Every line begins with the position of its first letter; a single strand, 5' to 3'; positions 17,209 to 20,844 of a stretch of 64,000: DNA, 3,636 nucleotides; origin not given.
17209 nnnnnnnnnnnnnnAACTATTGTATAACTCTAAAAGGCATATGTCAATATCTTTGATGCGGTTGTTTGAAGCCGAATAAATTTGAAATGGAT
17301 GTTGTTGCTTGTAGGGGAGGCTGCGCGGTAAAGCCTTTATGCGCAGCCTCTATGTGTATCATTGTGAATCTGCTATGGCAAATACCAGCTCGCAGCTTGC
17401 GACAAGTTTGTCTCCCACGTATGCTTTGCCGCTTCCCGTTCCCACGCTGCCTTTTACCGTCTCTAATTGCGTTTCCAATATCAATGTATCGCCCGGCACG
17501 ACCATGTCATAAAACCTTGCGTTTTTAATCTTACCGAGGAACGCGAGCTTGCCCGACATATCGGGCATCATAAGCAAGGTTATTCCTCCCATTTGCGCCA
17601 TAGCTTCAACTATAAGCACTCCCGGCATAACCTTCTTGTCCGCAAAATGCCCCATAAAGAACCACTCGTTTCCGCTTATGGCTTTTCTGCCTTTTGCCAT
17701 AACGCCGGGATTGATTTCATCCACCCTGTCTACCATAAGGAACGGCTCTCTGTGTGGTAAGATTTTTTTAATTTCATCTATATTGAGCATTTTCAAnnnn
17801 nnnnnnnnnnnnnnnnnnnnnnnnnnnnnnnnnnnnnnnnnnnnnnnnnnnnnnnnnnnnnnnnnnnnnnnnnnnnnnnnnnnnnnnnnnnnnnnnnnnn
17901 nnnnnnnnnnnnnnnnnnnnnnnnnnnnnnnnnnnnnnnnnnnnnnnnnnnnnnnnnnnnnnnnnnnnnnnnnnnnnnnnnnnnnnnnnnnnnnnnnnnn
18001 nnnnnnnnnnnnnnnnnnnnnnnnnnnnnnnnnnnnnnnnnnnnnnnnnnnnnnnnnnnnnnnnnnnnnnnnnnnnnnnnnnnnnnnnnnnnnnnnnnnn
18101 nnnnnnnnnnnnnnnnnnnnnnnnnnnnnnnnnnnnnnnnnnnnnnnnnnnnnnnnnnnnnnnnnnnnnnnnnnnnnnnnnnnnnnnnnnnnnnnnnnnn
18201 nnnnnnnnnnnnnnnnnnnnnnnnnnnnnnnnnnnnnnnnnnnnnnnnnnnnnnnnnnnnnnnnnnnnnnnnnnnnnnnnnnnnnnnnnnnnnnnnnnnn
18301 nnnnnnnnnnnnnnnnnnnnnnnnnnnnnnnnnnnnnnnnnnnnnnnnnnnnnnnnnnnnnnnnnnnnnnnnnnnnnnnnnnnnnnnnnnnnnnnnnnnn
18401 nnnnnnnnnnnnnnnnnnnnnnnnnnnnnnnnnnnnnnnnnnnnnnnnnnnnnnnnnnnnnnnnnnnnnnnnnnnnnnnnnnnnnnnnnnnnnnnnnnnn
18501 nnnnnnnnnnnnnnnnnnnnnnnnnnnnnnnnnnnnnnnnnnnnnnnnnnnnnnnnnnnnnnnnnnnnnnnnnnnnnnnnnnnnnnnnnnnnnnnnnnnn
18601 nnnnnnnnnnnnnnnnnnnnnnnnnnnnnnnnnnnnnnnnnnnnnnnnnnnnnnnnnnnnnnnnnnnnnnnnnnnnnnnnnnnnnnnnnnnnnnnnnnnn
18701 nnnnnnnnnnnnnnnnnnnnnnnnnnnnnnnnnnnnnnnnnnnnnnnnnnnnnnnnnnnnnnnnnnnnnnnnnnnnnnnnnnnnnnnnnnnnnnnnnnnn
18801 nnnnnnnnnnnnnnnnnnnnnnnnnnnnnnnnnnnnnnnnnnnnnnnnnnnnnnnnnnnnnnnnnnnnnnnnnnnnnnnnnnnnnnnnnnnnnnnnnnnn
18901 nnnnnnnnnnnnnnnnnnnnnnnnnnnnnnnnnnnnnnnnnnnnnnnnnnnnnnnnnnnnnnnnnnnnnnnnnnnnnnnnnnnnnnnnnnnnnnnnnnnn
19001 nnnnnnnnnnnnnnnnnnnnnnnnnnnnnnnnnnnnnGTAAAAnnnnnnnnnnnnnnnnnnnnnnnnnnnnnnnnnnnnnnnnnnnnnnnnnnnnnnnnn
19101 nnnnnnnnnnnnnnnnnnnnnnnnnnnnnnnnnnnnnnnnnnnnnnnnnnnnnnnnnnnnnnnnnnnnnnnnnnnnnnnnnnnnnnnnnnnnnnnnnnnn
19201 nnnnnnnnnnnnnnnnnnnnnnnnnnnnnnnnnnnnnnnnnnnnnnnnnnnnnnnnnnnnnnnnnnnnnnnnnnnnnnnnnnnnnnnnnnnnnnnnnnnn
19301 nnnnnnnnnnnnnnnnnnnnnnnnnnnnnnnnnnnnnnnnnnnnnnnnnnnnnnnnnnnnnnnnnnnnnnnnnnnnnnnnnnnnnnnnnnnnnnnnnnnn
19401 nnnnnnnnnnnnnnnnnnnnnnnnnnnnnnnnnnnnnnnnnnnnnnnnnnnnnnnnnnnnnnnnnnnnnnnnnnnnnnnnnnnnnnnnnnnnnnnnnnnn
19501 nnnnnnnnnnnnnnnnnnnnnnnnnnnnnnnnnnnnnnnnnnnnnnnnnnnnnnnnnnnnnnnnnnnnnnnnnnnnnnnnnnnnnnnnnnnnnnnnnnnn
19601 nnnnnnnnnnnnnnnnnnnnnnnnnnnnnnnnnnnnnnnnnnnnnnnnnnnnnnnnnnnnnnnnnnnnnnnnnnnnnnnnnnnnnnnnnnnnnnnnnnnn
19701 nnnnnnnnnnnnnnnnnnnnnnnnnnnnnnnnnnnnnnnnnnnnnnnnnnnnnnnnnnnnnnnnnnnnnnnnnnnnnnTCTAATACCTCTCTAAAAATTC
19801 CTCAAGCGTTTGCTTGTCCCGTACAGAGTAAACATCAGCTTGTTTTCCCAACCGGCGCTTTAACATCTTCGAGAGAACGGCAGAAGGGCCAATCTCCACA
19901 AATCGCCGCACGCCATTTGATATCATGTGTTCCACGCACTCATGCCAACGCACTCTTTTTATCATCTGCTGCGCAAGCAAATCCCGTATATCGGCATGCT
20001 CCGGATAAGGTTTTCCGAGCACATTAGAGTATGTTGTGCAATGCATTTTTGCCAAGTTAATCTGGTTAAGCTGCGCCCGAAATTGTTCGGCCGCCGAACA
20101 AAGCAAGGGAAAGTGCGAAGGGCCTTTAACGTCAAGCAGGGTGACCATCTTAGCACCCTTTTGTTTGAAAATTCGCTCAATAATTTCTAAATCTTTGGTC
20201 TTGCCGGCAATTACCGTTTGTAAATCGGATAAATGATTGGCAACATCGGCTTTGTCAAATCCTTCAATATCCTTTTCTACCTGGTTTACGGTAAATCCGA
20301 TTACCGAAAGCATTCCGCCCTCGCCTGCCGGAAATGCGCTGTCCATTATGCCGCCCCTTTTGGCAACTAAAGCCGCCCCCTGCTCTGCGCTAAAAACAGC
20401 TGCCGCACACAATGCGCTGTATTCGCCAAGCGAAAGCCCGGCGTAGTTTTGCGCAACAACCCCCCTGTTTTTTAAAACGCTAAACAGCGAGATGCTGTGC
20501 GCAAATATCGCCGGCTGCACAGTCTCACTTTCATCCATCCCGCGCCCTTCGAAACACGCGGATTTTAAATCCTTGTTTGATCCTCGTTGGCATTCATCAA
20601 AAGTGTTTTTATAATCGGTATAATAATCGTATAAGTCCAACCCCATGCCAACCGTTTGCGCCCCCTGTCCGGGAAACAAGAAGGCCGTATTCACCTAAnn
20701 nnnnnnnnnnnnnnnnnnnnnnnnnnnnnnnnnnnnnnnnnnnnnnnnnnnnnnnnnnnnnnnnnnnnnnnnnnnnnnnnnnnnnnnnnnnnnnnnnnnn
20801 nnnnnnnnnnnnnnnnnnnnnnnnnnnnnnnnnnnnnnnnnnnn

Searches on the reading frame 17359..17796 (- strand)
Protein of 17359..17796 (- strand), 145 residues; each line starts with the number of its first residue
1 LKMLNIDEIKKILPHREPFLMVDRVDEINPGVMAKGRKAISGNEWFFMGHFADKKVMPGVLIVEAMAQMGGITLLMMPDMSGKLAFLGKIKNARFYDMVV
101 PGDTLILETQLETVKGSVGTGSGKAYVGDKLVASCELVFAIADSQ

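Call 11: search_protein_families(library=pfam, proteins=[window:17359-17796:-], max_evalue=0.00001)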
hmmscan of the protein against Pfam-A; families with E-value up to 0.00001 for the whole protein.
window:17359-17796:- (145 aa): 1 family
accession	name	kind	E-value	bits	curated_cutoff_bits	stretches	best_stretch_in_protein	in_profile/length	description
PF07977.19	FabA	-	1.1e-28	100.1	23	1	13-135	1-137/138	FabA-like domain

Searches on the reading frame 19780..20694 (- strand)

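Call 11: search_protein_families(library=pfam, proteins=[window:19780-20694:-], max_evalue=0.00001)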
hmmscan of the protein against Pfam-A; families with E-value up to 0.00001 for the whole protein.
window:19780-20694:- (304 aa): 1 family
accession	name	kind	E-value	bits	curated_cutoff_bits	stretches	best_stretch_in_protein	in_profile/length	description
PF00698.26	Acyl_transf_1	-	5.2e-31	108.7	32.7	1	5-288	2-285/319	Acyl transferase domain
